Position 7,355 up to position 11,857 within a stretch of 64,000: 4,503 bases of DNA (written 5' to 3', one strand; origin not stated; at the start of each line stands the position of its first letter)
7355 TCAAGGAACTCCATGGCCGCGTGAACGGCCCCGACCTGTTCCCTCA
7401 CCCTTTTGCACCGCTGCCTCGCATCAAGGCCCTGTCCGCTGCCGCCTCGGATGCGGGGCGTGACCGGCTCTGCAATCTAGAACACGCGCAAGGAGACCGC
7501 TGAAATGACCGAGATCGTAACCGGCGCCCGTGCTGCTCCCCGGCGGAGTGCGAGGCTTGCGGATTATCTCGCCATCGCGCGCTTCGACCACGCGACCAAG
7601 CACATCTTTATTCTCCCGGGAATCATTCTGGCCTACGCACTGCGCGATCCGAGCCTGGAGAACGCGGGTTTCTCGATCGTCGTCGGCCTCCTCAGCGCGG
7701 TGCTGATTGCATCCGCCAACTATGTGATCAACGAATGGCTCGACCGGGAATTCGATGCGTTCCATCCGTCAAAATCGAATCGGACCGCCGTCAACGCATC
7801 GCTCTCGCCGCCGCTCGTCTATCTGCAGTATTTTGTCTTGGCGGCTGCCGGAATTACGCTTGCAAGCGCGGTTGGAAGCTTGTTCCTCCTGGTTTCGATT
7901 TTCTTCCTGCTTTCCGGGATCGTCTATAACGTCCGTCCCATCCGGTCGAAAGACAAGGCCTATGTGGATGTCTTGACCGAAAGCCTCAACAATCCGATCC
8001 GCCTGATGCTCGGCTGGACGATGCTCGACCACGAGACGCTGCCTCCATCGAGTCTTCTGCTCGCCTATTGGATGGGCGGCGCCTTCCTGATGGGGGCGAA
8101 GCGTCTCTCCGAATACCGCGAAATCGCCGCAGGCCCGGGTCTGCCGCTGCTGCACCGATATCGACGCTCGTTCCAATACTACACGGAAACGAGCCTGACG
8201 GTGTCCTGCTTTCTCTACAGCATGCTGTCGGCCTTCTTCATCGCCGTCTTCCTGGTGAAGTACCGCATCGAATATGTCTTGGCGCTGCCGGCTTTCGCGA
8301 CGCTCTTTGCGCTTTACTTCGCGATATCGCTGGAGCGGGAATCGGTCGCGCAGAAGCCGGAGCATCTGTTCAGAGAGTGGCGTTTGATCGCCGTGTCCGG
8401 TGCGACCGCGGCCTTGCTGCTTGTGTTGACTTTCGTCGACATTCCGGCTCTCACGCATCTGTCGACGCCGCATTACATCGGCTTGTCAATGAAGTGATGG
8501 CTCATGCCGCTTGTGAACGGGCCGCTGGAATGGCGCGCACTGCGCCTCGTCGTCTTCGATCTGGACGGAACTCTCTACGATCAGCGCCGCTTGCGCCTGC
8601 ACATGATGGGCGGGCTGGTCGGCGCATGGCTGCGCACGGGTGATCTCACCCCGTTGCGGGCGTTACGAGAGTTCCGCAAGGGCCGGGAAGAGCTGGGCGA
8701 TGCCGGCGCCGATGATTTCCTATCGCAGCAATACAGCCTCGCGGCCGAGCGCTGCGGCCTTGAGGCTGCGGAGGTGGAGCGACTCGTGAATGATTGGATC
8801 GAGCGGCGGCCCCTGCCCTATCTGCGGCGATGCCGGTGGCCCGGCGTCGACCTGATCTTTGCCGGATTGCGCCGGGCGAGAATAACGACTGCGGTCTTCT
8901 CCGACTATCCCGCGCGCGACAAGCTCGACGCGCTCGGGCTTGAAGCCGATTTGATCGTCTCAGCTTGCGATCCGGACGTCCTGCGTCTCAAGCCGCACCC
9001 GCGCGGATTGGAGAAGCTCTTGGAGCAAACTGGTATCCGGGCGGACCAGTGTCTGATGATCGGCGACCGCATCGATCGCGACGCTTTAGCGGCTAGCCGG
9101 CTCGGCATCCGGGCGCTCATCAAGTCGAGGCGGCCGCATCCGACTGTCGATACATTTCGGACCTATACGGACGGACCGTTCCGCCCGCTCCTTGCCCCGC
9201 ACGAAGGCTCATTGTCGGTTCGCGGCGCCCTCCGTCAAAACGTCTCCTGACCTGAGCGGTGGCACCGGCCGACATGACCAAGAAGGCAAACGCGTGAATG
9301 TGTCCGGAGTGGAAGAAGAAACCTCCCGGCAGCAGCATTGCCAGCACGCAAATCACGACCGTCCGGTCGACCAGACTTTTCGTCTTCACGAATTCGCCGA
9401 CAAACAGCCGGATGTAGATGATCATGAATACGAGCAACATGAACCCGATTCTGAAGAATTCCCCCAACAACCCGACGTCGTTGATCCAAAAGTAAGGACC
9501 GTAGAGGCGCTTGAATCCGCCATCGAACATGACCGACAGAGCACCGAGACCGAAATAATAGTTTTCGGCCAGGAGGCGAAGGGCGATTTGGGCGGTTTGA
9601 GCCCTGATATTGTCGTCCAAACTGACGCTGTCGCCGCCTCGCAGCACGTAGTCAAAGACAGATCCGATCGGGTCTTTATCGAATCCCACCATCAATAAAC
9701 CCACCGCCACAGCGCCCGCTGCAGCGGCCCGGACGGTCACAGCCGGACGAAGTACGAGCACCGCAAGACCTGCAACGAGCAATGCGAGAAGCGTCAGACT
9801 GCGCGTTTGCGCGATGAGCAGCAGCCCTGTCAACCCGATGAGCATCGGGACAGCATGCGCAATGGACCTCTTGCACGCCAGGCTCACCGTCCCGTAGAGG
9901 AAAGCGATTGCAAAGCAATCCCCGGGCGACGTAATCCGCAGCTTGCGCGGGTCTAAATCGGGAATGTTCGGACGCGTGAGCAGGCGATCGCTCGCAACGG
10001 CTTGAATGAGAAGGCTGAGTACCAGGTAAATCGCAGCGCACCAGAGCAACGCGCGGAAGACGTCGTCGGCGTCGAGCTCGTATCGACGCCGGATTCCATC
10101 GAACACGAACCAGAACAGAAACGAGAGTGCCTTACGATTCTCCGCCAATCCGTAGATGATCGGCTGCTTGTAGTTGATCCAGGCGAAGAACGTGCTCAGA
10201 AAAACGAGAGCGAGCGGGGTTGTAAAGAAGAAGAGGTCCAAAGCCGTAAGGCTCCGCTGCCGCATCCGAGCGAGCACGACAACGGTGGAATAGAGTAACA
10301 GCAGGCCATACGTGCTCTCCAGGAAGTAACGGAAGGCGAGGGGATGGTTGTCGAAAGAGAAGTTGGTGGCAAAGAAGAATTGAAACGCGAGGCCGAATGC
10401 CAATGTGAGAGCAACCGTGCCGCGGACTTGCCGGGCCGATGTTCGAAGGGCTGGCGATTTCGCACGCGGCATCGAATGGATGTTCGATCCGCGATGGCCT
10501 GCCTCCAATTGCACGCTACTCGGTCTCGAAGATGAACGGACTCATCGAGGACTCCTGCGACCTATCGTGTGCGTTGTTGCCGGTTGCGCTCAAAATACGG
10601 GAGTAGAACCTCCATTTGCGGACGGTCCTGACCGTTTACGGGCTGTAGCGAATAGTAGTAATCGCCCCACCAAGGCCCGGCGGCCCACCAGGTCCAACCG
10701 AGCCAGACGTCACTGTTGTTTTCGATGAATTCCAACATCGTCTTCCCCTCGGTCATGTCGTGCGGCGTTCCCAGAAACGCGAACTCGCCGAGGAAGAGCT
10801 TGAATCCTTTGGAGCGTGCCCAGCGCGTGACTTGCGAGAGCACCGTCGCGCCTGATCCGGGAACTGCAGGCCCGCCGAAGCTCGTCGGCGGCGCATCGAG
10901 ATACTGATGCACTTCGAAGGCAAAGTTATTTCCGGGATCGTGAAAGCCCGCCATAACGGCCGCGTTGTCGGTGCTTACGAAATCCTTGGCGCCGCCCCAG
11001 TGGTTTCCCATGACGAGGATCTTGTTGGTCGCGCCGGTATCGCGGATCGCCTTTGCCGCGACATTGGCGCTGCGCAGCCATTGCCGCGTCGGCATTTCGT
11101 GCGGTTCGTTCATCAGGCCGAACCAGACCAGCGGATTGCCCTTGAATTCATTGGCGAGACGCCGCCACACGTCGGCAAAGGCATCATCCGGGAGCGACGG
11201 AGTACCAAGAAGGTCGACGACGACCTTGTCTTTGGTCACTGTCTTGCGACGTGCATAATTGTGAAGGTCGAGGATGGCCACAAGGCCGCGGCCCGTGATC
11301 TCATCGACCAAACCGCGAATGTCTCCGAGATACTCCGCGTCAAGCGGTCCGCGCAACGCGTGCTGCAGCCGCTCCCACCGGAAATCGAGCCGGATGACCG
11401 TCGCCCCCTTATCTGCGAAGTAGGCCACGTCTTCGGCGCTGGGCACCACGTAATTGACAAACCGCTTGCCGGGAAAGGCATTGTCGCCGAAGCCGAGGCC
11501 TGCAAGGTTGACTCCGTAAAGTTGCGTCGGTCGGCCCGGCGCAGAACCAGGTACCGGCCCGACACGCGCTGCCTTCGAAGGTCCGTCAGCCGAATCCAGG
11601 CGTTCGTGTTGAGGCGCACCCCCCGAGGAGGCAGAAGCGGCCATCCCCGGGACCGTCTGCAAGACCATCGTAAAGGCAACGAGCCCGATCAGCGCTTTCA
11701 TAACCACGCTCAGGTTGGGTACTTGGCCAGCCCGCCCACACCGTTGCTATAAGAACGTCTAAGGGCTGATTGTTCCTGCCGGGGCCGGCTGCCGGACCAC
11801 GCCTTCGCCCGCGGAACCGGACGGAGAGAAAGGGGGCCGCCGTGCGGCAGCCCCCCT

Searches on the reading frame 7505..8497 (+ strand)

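Call 23: search_protein_families(library=pfam, proteins=[window:7505-8497:+])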
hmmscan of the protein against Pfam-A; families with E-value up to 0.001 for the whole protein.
window:7505-8497:+ (330 aa): 1 family
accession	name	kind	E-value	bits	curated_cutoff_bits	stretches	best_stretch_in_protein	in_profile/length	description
PF01040.23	UbiA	-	1e-21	77.8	34.2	1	37-289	2-244/250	UbiA prenyltransferase family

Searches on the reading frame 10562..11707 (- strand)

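Call 23: search_protein_families(library=pfam, proteins=[window:10562-11707:-])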
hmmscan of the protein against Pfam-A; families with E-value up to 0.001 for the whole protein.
window:10562-11707:- (381 aa): 1 family
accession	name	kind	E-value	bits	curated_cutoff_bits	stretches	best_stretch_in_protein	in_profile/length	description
PF00150.24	Cellulase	-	9.6e-46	156.9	23.5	1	57-343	4-271/272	Cellulase (glycosyl hydrolase family 5)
